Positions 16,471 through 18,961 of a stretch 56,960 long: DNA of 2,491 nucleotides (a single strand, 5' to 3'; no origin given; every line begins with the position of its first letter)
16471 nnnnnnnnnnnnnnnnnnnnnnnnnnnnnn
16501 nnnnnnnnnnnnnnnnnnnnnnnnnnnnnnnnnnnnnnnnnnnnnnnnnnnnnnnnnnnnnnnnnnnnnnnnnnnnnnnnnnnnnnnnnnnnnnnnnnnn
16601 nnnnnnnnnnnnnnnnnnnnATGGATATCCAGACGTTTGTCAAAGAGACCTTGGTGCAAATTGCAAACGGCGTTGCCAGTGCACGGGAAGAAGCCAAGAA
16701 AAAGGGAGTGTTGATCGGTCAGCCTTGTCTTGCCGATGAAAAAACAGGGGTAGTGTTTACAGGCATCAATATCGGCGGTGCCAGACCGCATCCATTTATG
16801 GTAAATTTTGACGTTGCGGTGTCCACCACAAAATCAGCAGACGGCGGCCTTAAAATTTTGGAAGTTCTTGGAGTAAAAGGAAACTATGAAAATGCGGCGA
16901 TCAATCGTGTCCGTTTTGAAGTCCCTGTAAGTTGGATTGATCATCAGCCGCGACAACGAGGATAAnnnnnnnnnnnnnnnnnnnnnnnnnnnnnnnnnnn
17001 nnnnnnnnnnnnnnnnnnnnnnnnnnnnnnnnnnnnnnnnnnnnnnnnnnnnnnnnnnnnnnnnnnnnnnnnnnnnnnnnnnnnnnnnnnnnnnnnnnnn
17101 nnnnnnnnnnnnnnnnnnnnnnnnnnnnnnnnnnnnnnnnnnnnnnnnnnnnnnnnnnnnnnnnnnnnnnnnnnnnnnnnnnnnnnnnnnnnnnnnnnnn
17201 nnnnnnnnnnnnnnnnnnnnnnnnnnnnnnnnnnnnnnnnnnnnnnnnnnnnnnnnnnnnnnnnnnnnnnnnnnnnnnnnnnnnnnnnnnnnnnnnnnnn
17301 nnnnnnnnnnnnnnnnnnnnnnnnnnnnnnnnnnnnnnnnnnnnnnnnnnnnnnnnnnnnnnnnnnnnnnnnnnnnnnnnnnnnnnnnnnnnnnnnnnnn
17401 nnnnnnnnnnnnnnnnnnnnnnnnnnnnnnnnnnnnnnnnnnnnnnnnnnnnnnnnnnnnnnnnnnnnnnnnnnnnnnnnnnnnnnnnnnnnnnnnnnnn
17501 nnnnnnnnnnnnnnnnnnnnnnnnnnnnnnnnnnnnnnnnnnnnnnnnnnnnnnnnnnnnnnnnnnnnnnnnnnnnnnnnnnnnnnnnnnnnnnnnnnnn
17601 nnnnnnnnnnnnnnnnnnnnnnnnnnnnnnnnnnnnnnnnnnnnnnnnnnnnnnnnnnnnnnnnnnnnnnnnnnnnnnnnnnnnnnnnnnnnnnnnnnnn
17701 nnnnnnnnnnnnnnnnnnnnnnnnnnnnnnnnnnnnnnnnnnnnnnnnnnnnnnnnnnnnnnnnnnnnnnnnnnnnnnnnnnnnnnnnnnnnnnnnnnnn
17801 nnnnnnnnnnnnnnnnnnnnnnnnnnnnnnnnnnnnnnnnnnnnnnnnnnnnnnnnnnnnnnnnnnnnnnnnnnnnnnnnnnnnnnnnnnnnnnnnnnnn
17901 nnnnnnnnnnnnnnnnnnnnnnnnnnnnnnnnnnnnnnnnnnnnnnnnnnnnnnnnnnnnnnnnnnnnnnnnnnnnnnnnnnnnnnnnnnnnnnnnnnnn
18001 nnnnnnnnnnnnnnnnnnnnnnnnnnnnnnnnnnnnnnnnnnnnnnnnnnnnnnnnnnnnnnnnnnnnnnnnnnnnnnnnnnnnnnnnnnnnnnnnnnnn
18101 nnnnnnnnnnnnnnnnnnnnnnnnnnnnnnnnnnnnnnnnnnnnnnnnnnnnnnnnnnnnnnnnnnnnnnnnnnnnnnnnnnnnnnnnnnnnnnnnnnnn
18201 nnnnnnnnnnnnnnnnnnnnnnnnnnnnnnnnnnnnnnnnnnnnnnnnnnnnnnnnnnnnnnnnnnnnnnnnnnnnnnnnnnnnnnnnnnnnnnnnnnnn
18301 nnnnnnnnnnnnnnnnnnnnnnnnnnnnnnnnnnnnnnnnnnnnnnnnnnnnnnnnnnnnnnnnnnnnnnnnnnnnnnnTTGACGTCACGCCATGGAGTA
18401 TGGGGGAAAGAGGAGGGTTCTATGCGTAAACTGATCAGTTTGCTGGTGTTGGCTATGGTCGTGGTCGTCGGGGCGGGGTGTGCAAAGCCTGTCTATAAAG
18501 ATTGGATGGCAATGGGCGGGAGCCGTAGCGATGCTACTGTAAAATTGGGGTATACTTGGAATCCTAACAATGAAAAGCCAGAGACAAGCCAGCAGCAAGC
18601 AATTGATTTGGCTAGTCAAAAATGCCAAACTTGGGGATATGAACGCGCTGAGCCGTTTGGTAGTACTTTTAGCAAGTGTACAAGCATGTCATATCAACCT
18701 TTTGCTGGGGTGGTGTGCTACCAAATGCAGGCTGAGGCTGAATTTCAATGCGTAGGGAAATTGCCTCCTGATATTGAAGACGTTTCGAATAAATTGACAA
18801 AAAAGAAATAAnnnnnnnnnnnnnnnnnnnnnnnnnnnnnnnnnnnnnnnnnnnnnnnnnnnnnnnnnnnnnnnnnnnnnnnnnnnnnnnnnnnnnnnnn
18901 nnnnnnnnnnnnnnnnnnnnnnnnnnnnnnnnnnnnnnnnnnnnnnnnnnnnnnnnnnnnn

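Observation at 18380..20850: Low-GC insert encoding a zinc-ribbon / helical / VRR-NUC nuclease flanked by a lipoprotein and a secreted protein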

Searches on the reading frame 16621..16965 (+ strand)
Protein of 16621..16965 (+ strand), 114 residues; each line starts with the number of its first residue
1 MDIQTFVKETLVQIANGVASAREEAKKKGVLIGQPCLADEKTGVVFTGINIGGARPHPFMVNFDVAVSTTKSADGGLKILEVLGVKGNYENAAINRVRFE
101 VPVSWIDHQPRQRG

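Call 3: search_protein_families(library=pfam, proteins=[window:16621-16965:+], max_evalue=1)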
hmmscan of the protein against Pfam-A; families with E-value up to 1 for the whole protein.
window:16621-16965:+ (114 aa): 1 family
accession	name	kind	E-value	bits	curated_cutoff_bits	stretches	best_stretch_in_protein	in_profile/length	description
PF19631.4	Trypco2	-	0.0012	19.5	24.2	1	57-99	31-74/78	Trypsin-co-occurring domain 2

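Call 5: search_protein_families(library=padloc, proteins=[window:16621-16965:+], max_evalue=1)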
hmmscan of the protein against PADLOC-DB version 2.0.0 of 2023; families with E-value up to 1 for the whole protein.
window:16621-16965:+ (114 aa): 0 families

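Call 6: search_protein_families(library=phrogs, proteins=[window:16621-16965:+], max_evalue=0.1)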
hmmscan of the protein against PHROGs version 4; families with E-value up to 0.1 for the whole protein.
window:16621-16965:+ (114 aa): 0 families

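Call 7: search_protein_families(library=ncbifam, proteins=[window:16621-16965:+], max_evalue=0.1)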
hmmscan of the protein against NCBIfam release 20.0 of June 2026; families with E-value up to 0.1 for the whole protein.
window:16621-16965:+ (114 aa): 0 families

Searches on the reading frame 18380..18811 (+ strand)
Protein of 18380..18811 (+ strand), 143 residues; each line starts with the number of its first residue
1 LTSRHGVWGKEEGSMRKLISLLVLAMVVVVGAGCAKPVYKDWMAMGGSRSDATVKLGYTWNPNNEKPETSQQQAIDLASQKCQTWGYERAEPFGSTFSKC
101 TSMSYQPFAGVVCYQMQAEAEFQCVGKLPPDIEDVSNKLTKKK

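Call 3: search_protein_families(library=pfam, proteins=[window:18380-18811:+], max_evalue=1)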
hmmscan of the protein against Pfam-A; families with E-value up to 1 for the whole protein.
window:18380-18811:+ (143 aa): 2 families
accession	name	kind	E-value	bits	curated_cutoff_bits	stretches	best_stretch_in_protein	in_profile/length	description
PF13992.11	YecR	-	3.6e-14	53.3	27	1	46-124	1-73/73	YecR-like lipoprotein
PF03996.21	Hema_esterase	-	0.016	15.5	25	1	34-120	22-88/238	Hemagglutinin esterase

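Call 5: search_protein_families(library=padloc, proteins=[window:18380-18811:+], max_evalue=1)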
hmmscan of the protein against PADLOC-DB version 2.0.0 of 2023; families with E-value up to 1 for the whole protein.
window:18380-18811:+ (143 aa): 0 families

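Call 6: search_protein_families(library=phrogs, proteins=[window:18380-18811:+], max_evalue=0.1)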
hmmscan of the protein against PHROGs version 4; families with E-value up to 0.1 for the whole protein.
window:18380-18811:+ (143 aa): 0 families

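Call 7: search_protein_families(library=ncbifam, proteins=[window:18380-18811:+], max_evalue=0.1)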
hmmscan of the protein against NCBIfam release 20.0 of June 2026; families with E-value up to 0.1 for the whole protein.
window:18380-18811:+ (143 aa): 0 families
